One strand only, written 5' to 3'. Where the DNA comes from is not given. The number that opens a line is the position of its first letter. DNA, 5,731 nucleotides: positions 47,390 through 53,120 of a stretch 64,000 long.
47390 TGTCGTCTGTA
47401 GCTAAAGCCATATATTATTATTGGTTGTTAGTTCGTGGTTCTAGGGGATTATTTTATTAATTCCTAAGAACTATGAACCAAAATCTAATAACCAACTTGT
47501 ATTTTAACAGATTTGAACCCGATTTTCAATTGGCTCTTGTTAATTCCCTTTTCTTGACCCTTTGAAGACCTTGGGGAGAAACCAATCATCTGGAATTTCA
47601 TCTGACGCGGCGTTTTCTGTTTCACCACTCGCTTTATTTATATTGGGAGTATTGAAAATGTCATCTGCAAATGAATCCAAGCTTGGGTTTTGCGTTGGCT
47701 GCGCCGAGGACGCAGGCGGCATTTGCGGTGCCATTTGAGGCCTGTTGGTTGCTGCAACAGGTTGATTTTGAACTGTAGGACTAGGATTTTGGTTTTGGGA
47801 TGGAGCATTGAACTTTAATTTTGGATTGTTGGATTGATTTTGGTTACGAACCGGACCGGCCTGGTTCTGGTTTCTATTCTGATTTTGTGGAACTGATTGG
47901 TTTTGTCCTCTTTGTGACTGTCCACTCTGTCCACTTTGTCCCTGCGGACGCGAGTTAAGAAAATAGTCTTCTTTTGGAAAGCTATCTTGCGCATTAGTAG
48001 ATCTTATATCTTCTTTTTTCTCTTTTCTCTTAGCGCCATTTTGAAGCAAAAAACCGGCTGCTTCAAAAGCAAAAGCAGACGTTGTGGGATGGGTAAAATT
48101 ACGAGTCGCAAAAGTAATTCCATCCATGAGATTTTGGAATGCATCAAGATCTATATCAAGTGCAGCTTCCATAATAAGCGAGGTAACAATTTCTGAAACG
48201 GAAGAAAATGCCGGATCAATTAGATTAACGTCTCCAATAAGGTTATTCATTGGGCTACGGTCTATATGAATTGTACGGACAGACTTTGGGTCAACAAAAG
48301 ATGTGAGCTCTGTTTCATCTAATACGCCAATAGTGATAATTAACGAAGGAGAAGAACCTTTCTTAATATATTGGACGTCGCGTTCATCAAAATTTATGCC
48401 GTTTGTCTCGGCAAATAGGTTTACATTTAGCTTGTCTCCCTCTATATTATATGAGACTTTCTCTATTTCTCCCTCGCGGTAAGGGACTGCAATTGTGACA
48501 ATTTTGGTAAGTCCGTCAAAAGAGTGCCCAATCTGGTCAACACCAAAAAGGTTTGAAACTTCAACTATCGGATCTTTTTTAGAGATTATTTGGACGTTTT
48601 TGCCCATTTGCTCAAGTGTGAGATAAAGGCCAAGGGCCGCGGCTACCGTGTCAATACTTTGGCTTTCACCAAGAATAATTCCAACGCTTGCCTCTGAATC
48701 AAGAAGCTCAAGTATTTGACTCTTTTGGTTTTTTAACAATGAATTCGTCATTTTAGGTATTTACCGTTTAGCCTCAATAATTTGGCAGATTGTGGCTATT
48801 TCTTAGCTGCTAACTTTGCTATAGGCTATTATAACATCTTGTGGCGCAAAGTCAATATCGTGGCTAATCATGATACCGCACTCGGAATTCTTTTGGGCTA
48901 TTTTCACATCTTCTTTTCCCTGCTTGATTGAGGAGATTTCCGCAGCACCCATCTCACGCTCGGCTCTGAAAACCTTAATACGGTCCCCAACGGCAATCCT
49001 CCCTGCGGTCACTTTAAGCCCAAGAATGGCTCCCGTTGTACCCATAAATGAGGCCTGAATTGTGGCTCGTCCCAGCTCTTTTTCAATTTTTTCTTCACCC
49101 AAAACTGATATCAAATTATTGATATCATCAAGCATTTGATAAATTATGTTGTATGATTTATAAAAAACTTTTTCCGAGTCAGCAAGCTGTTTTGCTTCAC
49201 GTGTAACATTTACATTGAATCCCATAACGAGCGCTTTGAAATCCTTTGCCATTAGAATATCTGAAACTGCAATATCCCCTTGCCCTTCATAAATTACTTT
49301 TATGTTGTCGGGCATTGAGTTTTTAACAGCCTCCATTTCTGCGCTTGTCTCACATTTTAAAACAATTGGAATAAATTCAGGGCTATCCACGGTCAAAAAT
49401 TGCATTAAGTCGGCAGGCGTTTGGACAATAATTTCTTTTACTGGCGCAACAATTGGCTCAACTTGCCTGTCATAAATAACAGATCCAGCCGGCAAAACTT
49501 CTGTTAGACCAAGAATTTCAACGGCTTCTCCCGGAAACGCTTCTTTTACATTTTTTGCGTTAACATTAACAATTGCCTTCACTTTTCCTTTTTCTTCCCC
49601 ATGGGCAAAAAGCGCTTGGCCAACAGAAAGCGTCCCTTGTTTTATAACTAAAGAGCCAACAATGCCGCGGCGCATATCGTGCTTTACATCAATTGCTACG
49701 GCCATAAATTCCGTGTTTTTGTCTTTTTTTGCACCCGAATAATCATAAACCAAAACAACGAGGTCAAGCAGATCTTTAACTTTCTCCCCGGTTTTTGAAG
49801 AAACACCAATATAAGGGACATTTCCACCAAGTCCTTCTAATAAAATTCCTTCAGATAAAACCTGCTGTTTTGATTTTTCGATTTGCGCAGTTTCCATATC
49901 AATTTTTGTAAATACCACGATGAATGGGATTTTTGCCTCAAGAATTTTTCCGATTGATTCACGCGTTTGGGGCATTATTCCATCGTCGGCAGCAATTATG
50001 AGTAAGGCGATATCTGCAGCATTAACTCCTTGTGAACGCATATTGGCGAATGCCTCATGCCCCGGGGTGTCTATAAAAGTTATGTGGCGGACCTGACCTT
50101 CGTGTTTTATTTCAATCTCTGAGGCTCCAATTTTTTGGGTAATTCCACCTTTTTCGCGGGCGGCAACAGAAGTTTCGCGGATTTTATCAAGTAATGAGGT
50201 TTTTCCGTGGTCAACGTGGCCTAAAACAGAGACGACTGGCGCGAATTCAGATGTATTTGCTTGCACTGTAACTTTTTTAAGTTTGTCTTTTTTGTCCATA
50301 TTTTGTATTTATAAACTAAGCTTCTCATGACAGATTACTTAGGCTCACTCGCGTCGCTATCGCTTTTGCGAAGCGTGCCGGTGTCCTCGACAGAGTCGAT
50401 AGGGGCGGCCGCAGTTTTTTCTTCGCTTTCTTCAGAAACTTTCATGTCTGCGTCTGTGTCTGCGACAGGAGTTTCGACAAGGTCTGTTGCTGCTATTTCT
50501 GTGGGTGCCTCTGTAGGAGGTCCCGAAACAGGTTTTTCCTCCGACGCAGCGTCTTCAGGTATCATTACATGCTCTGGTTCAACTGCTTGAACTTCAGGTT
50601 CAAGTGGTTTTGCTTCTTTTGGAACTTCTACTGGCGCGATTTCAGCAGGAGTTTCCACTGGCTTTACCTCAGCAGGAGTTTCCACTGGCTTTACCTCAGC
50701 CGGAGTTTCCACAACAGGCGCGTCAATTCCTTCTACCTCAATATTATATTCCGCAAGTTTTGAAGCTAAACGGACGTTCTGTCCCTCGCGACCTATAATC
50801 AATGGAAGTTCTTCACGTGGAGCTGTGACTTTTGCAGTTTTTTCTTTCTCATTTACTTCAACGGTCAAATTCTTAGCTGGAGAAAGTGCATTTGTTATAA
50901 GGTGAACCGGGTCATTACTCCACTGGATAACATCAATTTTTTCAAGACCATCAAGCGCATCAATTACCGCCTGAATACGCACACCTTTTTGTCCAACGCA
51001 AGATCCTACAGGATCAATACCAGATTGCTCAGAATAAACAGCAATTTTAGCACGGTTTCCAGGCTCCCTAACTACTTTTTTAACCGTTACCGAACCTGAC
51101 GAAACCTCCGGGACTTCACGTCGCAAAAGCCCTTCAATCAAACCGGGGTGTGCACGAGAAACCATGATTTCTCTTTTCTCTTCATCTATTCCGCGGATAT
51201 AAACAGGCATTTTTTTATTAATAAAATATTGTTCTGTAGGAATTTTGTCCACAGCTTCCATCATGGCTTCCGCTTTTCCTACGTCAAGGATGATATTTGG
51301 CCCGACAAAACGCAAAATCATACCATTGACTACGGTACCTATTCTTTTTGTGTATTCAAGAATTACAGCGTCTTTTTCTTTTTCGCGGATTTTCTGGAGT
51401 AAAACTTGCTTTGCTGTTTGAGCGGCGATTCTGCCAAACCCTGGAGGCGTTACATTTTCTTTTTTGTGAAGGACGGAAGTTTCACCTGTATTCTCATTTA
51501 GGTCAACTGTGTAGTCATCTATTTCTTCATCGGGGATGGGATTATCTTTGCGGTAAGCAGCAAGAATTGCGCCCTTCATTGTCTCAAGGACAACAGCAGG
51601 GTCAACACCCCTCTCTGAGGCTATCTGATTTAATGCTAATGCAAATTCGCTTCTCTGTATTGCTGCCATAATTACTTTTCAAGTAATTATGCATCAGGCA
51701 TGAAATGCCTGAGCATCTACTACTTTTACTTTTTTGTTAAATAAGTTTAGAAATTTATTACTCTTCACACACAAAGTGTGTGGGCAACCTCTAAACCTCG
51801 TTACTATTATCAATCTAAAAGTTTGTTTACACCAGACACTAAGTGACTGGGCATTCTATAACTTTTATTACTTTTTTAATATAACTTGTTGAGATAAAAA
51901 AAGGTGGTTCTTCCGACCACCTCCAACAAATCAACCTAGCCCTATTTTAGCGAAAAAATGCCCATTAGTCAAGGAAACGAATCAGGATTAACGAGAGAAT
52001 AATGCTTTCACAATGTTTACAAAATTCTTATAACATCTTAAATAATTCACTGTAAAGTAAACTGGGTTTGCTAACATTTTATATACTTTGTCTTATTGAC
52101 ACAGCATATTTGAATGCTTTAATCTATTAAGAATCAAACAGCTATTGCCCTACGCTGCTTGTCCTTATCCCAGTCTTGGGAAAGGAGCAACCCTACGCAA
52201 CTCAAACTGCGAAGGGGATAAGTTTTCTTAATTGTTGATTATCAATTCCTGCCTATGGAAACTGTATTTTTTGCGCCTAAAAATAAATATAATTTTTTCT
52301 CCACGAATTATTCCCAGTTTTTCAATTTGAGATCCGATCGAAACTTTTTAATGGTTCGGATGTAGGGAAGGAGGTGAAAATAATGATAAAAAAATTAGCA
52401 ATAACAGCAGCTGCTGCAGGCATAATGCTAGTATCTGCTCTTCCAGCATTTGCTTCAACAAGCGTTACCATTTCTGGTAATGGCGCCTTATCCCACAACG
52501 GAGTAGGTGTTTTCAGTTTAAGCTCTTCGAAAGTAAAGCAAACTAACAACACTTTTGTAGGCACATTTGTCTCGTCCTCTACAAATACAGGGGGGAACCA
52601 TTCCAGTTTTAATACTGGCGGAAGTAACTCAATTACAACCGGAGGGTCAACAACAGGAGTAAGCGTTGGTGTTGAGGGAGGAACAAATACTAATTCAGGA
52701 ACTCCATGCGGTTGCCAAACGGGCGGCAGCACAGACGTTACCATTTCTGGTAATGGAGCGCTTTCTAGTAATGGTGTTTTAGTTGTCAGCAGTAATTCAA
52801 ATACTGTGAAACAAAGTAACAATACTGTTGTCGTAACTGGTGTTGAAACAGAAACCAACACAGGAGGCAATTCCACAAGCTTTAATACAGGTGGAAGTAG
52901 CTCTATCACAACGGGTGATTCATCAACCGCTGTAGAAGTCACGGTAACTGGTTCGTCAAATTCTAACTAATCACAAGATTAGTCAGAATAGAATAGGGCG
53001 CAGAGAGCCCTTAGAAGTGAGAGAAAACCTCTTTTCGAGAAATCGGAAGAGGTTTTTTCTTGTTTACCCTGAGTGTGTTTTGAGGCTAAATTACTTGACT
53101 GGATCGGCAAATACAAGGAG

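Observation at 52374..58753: Sortase-linked locus encoding four paralogous Asn/Thr/Gly-rich tandem-repeat surface proteins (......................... repeat family)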

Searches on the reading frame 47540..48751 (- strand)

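Call 62: search_protein_families(library=pfam, proteins=[window:47540-48751:-], max_evalue=0.00001)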
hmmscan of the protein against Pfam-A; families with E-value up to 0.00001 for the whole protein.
window:47540-48751:- (403 aa): 0 families

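Call 95: search_protein_families(library=pfam, proteins=[window:47540-48751:-], max_evalue=0.01)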
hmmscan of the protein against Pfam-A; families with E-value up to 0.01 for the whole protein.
window:47540-48751:- (403 aa): 1 family
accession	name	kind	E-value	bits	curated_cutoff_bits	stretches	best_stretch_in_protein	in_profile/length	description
PF01368.27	DHH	-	0.0024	18.6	28.1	1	31-199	10-108/125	DHH family, N-terminal domain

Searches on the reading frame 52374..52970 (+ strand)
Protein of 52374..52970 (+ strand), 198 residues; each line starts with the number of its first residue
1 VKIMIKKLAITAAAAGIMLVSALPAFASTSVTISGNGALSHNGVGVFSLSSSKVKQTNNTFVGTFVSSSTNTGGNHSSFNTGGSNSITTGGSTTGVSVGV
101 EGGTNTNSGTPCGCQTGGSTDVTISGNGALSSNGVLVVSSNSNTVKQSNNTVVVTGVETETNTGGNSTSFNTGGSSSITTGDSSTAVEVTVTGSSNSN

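Call 3: search_protein_families(library=pfam, proteins=[window:52374-52970:+], max_evalue=1)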
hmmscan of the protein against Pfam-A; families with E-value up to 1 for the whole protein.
window:52374-52970:+ (198 aa): 0 families

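Call 4: search_protein_families(library=ncbifam, proteins=[window:52374-52970:+], max_evalue=1)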
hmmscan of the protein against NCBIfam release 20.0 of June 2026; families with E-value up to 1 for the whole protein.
window:52374-52970:+ (198 aa): 0 families
